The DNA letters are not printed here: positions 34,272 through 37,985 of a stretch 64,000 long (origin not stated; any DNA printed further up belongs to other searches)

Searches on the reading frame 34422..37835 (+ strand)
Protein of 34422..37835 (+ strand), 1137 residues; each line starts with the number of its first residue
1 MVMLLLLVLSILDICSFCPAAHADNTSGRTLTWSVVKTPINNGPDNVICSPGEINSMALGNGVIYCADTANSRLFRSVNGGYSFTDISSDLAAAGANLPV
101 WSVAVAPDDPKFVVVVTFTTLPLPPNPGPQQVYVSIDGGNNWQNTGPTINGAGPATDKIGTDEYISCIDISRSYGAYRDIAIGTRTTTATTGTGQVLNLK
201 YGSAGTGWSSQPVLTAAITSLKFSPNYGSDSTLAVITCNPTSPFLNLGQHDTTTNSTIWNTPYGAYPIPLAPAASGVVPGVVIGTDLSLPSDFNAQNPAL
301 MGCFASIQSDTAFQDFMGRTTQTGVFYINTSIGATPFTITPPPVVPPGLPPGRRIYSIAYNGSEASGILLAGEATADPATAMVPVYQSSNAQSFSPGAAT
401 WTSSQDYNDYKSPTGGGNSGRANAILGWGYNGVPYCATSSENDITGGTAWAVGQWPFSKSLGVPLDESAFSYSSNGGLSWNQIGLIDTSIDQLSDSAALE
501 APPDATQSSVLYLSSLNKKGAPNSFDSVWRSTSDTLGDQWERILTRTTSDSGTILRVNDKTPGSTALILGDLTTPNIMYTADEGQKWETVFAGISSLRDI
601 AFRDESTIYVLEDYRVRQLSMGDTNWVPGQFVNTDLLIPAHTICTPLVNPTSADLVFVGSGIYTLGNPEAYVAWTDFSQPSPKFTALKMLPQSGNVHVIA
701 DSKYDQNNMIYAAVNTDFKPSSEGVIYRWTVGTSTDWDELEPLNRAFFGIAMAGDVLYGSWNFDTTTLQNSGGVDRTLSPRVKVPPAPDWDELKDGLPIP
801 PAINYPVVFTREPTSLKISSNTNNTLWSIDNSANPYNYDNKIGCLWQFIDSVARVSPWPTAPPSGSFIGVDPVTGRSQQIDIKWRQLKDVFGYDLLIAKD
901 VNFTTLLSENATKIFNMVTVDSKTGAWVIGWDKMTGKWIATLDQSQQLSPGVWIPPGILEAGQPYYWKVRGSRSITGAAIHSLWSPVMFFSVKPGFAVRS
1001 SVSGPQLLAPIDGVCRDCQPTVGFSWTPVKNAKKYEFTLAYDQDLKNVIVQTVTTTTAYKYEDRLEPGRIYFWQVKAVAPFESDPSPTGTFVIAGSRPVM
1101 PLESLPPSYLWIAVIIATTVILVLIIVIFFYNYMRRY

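Call 8: search_protein_families(library=pfam, proteins=[window:34422-37835:+], max_evalue=0.00001)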
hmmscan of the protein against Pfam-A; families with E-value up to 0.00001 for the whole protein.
window:34422-37835:+ (1137 aa): 0 families

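Call 41: search_protein_families(library=pfam, proteins=[window:34422-37835:+], max_evalue=1)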
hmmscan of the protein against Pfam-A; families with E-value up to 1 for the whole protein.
window:34422-37835:+ (1137 aa): 2 families
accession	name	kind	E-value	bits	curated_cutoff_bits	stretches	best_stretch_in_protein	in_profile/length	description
PF15902.12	Sortilin-Vps10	-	0.00034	19.9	33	0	73-145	2-60/446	Sortilin, neurotensin receptor 3,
PF02012.26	BNR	-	0.095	13.2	27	0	133-143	1-11/12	BNR/Asp-box repeat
